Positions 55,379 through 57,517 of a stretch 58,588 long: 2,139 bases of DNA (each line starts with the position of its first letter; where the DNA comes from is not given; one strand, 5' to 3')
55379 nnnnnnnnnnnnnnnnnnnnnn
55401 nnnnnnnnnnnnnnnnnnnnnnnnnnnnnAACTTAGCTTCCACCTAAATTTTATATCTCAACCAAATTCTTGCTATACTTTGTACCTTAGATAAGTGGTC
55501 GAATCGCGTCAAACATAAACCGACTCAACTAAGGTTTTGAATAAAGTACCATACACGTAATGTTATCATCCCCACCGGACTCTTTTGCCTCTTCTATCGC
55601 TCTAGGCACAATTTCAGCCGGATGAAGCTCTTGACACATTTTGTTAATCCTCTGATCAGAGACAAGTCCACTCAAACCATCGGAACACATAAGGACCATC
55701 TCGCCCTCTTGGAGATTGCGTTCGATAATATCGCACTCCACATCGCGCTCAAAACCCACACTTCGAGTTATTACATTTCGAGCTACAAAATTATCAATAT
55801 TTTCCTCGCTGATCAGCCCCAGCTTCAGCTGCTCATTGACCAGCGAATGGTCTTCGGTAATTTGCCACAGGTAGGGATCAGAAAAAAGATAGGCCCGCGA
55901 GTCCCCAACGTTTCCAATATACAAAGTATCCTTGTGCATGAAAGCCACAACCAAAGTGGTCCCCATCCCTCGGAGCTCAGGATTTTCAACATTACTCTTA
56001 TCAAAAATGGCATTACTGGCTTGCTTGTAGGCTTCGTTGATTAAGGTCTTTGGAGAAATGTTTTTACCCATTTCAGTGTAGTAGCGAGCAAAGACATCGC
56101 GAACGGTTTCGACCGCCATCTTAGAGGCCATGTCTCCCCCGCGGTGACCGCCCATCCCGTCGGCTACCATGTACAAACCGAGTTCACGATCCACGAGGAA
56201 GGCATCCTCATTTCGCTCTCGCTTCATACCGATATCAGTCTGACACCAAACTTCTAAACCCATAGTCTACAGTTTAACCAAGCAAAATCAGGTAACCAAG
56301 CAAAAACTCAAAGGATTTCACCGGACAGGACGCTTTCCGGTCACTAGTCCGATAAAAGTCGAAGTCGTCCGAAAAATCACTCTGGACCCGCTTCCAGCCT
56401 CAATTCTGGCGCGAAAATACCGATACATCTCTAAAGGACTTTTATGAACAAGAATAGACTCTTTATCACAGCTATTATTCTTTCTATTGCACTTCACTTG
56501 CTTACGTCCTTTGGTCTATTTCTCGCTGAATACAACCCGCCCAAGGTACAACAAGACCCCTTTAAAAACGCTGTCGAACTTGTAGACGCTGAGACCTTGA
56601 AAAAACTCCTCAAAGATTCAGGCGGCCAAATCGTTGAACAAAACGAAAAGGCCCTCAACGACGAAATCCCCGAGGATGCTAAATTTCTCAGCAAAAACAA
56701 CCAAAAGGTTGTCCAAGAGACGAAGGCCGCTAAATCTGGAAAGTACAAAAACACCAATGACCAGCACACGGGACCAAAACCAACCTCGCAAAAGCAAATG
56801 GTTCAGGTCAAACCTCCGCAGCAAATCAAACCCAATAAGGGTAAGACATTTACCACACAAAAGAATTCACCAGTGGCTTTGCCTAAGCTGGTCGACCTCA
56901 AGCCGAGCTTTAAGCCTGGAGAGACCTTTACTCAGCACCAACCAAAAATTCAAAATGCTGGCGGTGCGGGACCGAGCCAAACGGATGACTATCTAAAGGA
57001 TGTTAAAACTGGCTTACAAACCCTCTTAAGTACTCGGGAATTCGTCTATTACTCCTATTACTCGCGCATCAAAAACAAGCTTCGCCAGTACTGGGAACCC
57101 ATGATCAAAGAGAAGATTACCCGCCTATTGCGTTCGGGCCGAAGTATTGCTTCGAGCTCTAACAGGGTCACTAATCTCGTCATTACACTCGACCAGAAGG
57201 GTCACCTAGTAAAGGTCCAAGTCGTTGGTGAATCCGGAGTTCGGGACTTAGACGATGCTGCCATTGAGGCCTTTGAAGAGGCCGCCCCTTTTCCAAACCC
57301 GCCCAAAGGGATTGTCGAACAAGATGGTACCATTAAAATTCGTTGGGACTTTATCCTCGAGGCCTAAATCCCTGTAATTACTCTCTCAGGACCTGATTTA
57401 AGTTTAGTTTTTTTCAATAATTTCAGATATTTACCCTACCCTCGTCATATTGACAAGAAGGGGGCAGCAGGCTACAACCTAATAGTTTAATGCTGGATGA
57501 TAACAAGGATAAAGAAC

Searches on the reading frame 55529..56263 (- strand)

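Call 54: search_protein_families(library=pfam, proteins=[window:55529-56263:-], max_evalue=0.001)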
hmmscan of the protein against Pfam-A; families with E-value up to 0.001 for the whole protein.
window:55529-56263:- (244 aa): 3 families
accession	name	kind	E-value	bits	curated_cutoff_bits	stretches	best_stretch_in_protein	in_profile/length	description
PF13672.11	PP2C_2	-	7.9e-19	68.5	24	1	15-214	9-192/209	Protein phosphatase 2C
PF00481.26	PP2C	-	1e-12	48.8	20.3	1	29-144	35-145/255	Protein phosphatase 2C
PF07228.17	SpoIIE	-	3.7e-05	24.2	25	0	32-239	8-188/192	Stage II sporulation protein E (SpoIIE)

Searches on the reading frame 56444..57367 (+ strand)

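Call 54: search_protein_families(library=pfam, proteins=[window:56444-57367:+], max_evalue=0.001)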
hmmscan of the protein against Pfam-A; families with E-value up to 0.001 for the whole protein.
window:56444-57367:+ (307 aa): 2 families
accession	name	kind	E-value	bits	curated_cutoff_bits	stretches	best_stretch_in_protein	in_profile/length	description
PF13103.11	TonB_2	-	4.1e-11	43.3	22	1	204-293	3-79/85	TonB C terminal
PF03544.19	TonB_C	-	6.7e-08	33.3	24.6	1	245-304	20-78/79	Gram-negative bacterial TonB protein C-terminal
